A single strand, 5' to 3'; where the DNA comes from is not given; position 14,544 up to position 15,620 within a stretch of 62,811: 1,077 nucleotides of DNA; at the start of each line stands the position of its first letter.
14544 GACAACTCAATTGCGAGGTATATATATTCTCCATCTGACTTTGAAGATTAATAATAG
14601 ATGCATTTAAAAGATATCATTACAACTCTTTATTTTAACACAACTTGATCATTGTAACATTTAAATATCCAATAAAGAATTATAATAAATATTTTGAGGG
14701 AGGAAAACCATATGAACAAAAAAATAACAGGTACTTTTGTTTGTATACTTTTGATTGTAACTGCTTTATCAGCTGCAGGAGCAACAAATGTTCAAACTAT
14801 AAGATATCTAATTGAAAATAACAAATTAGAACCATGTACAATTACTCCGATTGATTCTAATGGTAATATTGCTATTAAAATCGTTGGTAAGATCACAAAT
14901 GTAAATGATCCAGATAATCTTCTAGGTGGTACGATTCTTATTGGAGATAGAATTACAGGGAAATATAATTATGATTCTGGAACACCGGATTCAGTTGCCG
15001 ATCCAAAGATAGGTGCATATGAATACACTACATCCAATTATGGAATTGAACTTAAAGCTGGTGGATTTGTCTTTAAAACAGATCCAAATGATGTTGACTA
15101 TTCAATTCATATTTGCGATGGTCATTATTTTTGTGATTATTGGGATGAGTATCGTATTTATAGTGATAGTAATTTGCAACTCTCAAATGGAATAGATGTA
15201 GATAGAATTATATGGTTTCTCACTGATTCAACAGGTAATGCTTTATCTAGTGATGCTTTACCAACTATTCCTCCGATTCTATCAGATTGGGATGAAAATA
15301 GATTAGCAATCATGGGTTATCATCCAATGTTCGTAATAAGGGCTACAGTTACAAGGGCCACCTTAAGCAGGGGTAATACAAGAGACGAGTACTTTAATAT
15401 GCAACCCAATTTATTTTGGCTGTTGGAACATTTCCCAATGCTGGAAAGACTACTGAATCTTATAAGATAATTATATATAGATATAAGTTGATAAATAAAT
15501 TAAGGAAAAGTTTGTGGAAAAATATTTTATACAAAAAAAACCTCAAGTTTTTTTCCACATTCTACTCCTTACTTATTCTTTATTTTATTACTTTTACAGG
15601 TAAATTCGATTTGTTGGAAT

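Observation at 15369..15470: Conserved C-terminal module (R-N-x-R ... LLEHFP[MI]LER[LI]L.LI[RK]) shared by two otherwise unrelated secreted proteins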

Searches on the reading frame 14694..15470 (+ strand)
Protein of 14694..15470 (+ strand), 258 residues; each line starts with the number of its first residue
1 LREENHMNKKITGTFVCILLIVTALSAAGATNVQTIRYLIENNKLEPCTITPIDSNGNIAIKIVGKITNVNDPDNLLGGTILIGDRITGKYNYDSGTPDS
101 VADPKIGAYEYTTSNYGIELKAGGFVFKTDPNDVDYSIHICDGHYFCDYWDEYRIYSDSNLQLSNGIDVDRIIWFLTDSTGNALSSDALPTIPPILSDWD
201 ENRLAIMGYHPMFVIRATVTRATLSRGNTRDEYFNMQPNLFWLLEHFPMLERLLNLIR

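Call 3: search_protein_families(library=pfam, proteins=[window:14694-15470:+], max_evalue=1)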
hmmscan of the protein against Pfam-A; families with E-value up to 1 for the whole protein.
window:14694-15470:+ (258 aa): 0 families

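Call 4: search_protein_families(library=ncbifam, proteins=[window:14694-15470:+], max_evalue=1)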
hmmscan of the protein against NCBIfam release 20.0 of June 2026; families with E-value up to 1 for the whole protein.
window:14694-15470:+ (258 aa): 0 families

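Call 44: find_homologous_proteins(query=window:14712-15467:+, max_evalue=0.001)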
Query window:14712-15467:+ (252 aa): 96 proteins with E <= 0.001 among 729 candidates.
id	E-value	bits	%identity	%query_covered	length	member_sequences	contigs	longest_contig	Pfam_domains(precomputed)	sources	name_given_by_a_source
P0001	2.3e-169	580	100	100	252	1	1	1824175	-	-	-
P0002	1.1e-146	505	88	100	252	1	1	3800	-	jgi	jgi:hypothetical protein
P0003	1.9e-84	301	61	99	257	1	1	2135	-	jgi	jgi:hypothetical protein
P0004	6.2e-82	293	58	98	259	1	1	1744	-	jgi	-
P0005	8.0e-82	293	57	98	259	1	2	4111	-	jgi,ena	-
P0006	1.7e-81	292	57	98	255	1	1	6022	-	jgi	jgi:hypothetical protein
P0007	5.4e-81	290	55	99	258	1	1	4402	-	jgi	jgi:hypothetical protein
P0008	9.8e-81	289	59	99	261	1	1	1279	-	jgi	jgi:hypothetical protein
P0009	1.3e-79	285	58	98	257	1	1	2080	-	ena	-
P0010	4.2e-79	284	59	98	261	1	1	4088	-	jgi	jgi:hypothetical protein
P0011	1.0e-78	282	55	100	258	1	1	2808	-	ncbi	-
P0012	7.4e-78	280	55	99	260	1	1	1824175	-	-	-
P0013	1.0e-77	279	56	99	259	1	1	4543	-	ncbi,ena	-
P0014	1.6e-77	279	58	99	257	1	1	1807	-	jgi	jgi:hypothetical protein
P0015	1.6e-77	279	55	100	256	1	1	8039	-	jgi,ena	-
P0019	3.2e-76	274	57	99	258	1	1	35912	-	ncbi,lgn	-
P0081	9.0e-39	152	46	77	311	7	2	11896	-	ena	-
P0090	3.5e-31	127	45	71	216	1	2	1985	-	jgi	jgi:hypothetical protein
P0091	4.3e-31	126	45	70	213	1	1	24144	-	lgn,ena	-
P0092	1.5e-30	125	47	60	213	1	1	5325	-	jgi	jgi:hypothetical protein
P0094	8.9e-25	106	42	65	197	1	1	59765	-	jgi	-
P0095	6.0e-23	100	43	65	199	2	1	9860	PF07589.17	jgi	jgi:hypothetical protein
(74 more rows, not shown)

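Call 47: search_protein_families(library=ncbifam, proteins=[P0090, P0091, P0092, P0094, P0095, P0002, P0019, P0081], max_evalue=1)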
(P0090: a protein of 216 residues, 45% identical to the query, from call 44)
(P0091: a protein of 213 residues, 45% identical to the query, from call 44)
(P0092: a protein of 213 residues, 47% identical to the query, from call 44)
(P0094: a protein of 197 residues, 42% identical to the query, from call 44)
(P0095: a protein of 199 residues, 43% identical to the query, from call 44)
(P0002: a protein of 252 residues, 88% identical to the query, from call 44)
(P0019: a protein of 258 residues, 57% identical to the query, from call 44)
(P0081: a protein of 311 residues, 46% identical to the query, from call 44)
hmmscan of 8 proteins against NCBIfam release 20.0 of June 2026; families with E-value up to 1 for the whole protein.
P0090 (216 aa): 11 families
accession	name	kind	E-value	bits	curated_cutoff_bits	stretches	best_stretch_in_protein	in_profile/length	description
NF038129.1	PEP_NF038129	equivalog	3.7e-05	23.6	65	1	170-216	144-194/194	NF038129 family PEP-CTERM protein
NF041538.1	PEP_EDSA_1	subfamily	6.8e-05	22.7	100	1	184-216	274-307/307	EDSAP-1 family PEP-CTERM protein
NF033554.9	floc_PepA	equivalog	0.0027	17.6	80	1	185-216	227-260/261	flocculation-associated PEP-CTERM protein PepA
NF038125.1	PEP_CTERM_THxN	subfamily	0.0041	16.7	85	1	182-214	212-244/246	THxN family PEP-CTERM protein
NF038120.1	PEP_CTERM_QFxxD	subfamily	0.011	15.6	80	1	190-210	190-210/215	NF038120 family PEP-CTERM protein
NF038126.1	PEP_CTERM_FxDxF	subfamily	0.04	14.1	50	1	164-216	112-165/165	FxDxF family PEP-CTERM protein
TIGR02595.1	PEP_CTERM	domain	0.06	14.2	16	1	193-209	1-17/24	PEP-CTERM sorting domain-containing protein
NF033947.0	PEP-cistern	hypoth_equivalog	0.1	12.3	60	1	179-214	159-194/195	cistern family PEP-CTERM protein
NF000147.1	stregram_VatF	exception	0.11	12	400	1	52-109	33-86/221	streptogramin A O-acetyltransferase Vat(F)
NF041927.1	Xrt_dep_XDP1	equivalog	0.15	12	125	1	191-211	217-237/242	exosortase-dependent surface protein XDP1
NF038124.1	PEP_CTERM_TLD_A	exception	0.17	11.4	100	1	187-216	205-234/235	PEP_CTERM-anchored TLD domain-containing protein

P0091 (213 aa): 6 families
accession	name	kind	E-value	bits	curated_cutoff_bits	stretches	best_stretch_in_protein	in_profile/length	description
TIGR02595.1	PEP_CTERM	domain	0.0058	17.4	16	1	194-210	1-17/24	PEP-CTERM sorting domain-containing protein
NF038126.1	PEP_CTERM_FxDxF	subfamily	0.049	13.9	50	1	113-209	45-157/165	FxDxF family PEP-CTERM protein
NF038129.1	PEP_NF038129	equivalog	0.055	13.3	65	1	177-209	154-186/194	NF038129 family PEP-CTERM protein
NF038125.1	PEP_CTERM_THxN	subfamily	0.077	12.6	85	1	177-208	206-237/246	THxN family PEP-CTERM protein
NF041538.1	PEP_EDSA_1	subfamily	0.13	11.9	100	1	187-208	279-298/307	EDSAP-1 family PEP-CTERM protein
NF035944.1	PEPxxWA-CTERM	domain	0.24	11.4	35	1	194-208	1-15/24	PEPxxWA-CTERM sorting domain-containing protein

P0092 (213 aa): 9 families
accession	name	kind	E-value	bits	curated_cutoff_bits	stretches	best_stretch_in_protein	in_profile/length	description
NF038129.1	PEP_NF038129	equivalog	4e-05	23.6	65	1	89-209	74-187/194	NF038129 family PEP-CTERM protein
TIGR02595.1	PEP_CTERM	domain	0.0002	21.9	16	1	193-210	1-20/24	PEP-CTERM sorting domain-containing protein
NF038126.1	PEP_CTERM_FxDxF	subfamily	0.00091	19.5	50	1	96-207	53-158/165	FxDxF family PEP-CTERM protein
NF041538.1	PEP_EDSA_1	subfamily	0.0019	17.9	100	1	102-209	217-300/307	EDSAP-1 family PEP-CTERM protein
NF038125.1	PEP_CTERM_THxN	subfamily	0.0039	16.8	85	1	187-209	215-239/246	THxN family PEP-CTERM protein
NF038120.1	PEP_CTERM_QFxxD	subfamily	0.0049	16.8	80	1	190-211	190-211/215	NF038120 family PEP-CTERM protein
NF033554.9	floc_PepA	equivalog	0.017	15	80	1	191-207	235-251/261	flocculation-associated PEP-CTERM protein PepA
NF033947.0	PEP-cistern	hypoth_equivalog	0.021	14.5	60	1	185-210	165-190/195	cistern family PEP-CTERM protein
NF038118.1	PEP_CTERM_CCXG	equivalog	0.063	12.9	90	1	183-211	166-194/199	CCXG family PEP-CTERM protein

P0094 (197 aa): 4 families
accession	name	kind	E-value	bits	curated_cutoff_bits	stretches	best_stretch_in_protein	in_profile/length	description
TIGR02595.1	PEP_CTERM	domain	0.013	16.3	16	1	180-196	1-17/24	PEP-CTERM sorting domain-containing protein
NF045747.1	MPN313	equivalog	0.13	12.7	100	1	7-37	12-42/87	MPN313 family protein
NF038129.1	PEP_NF038129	equivalog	0.14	11.9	65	1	171-196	161-186/194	NF038129 family PEP-CTERM protein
NF038120.1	PEP_CTERM_QFxxD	subfamily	0.16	11.8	80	1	166-196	179-209/215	NF038120 family PEP-CTERM protein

P0095 (199 aa): 13 families
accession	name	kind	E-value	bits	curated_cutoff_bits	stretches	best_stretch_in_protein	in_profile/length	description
TIGR02595.1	PEP_CTERM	domain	0.00024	21.7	16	1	179-199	1-21/24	PEP-CTERM sorting domain-containing protein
NF038129.1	PEP_NF038129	equivalog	0.00071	19.5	65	1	130-198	122-192/194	NF038129 family PEP-CTERM protein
NF041538.1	PEP_EDSA_1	subfamily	0.0013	18.5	100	1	173-196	278-301/307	EDSAP-1 family PEP-CTERM protein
NF038125.1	PEP_CTERM_THxN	subfamily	0.0036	16.9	85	1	170-196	212-240/246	THxN family PEP-CTERM protein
NF038120.1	PEP_CTERM_QFxxD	subfamily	0.0055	16.6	80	1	176-199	190-213/215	NF038120 family PEP-CTERM protein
NF033554.9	floc_PepA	equivalog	0.007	16.2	80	1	105-193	160-251/261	flocculation-associated PEP-CTERM protein PepA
NF038126.1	PEP_CTERM_FxDxF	subfamily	0.033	14.4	50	1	176-199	139-165/165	FxDxF family PEP-CTERM protein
NF033947.0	PEP-cistern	hypoth_equivalog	0.033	13.9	60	1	173-197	167-191/195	cistern family PEP-CTERM protein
NF038118.1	PEP_CTERM_CCXG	equivalog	0.061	13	90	1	176-198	173-195/199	CCXG family PEP-CTERM protein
NF041927.1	Xrt_dep_XDP1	equivalog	0.082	12.9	125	1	177-199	217-241/242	exosortase-dependent surface protein XDP1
NF038130.1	PEP_NF038130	equivalog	0.13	11.9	60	1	175-198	259-283/283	NF038130 family PEP-CTERM protein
NF038124.1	PEP_CTERM_TLD_A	exception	0.17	11.4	100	1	175-198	209-232/235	PEP_CTERM-anchored TLD domain-containing protein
NF035944.1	PEPxxWA-CTERM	domain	0.18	11.8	35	1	179-192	1-16/24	PEPxxWA-CTERM sorting domain-containing protein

P0002 (252 aa): 1 family
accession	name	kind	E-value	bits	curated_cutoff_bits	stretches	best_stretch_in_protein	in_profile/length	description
NF003331.0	PRK04338.1-7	equivalog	0.04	12.7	560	1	9-65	53-106/376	tRNA (guanine(26)-N(2))-dimethyltransferase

P0019 (258 aa): 1 family
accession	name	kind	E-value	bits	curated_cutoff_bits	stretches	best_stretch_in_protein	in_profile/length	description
NF045625.1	IBP_CFB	equivalog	0.13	11.5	400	1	132-176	188-232/275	ice-binding protein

P0081 (311 aa): 0 families

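Call 71: predict_structure(alignment_id=A3)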
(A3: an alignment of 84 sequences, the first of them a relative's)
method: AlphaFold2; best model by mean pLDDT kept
length: 252 residues; sequences in the alignment: 84
mean_pLDDT: 82.5   pTM: 0.68
mean pLDDT of the five models: 82.5, 81.8, 81.6, 80.4, 80.1
residues with pLDDT >= 90: 161; 70-90: 21; 50-70: 35; < 50: 35
segments of 3 or more residues with pLDDT < 50: 23-25, 30-34, 36-49, 223-230
pLDDT, mean of each block of 10 residues (from residue 1): 60 62 49 44 41 94 98 98 96 94 96 98 98 93 94 97 98 96 95 98 96 94 44 63 70 57
secondary structure, 60 per line:
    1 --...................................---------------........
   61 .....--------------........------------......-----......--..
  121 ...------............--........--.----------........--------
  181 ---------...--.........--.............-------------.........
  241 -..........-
elements in order: H3-37 E53-65 E80-87 E100-105 E111-116 E119-123 E130-138 E144-151 E165-172 E195-203 E206-218 H232-240 H242-251

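Call 74: fold_search(model_id=the predicted structure, library=pdb)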
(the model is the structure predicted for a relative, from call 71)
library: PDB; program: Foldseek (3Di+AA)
matches with E <= 10: 370; with E <= 0.001: 0
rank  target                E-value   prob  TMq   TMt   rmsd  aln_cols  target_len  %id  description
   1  3g7g_H                1.7e-02  0.18  0.13  0.19  16.3       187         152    8  Crystal structure of the protein with unknown function from Clostridium acetobutylicum ATCC 824 (released 2009-03-17)
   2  7tpm                  2.7e-02  0.44  0.20  0.25  13.1       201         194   10  Structure of the outer-membrane lipoprotein carrier protein (LolA) from Borrelia burgdorferi (released 2023-03-15)
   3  8t5t                  3.2e-02  0.44  0.21  0.26  13.1       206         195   10  Crystal structure of outer membrane lipoprotein carrier protein (LolA) from Borrelia burgdorferi (steric acid bound) (released 2023-06-28)
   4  4mxt                  3.4e-02  0.51  0.22  0.27  13.4       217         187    6  Crystal structure of an Outer-membrane lipoprotein carrier protein (BACUNI_04723) from Bacteroides uniformis ATCC 8492 a (released 2013-10-16)
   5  3wje_A                6.6e-02  0.30  0.21  0.29  12.6       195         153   10  Crystal structure of mutant nitrobindin M75W/H76L/Q96C/M148L/H158L (NB6) from Arabidopsis thaliana (released 2014-04-02)
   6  9tp6_A                6.6e-02  0.10  0.16  0.16  15.2       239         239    9  Structure of LolA3 from Porphyromonas gingivalis (released 2026-02-18)
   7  3g7g_E                8.2e-02  0.11  0.13  0.20  15.5       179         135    7  Crystal structure of the protein with unknown function from Clostridium acetobutylicum ATCC 824 (released 2009-03-17)
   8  3bk5                  8.6e-02  0.14  0.19  0.20  14.4       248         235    6  Crystal structure of putative outer membrane lipoprotein-sorting protein domain from Vibrio parahaemolyticus (released 2008-02-05)
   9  9tp6_B                9.6e-02  0.10  0.18  0.18  17.7       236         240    9  Structure of LolA3 from Porphyromonas gingivalis (released 2026-02-18)
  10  3g7g_A                1.8e-01  0.07  0.15  0.20  17.4       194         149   12  Crystal structure of the protein with unknown function from Clostridium acetobutylicum ATCC 824 (released 2009-03-17)
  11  4qoq_A                2.3e-01  0.11  0.18  0.11  15.9       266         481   10  Structure of Bacillus pumilus catalase with guaiacol bound (released 2015-02-25)
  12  7mx5_A                2.4e-01  0.06  0.13  0.10  21.2       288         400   11  Crystal structure of TolB from Acinetobacter baumannii (released 2021-05-26)
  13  6x9z                  2.6e-01  0.38  0.26  0.43   6.4       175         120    8  De novo design of transmembrane beta-barrels (released 2021-02-17)
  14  2q03_B                2.6e-01  0.11  0.15  0.24  14.6       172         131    9  Crystal structure of uncharacterized protein (YP_563039.1) from Shewanella denitrificans OS217 at 1.80 A resolution (released 2007-05-29)
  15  4qol_A                2.7e-01  0.11  0.18  0.11  15.7       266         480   10  Structure of Bacillus pumilus catalase (released 2015-02-25)
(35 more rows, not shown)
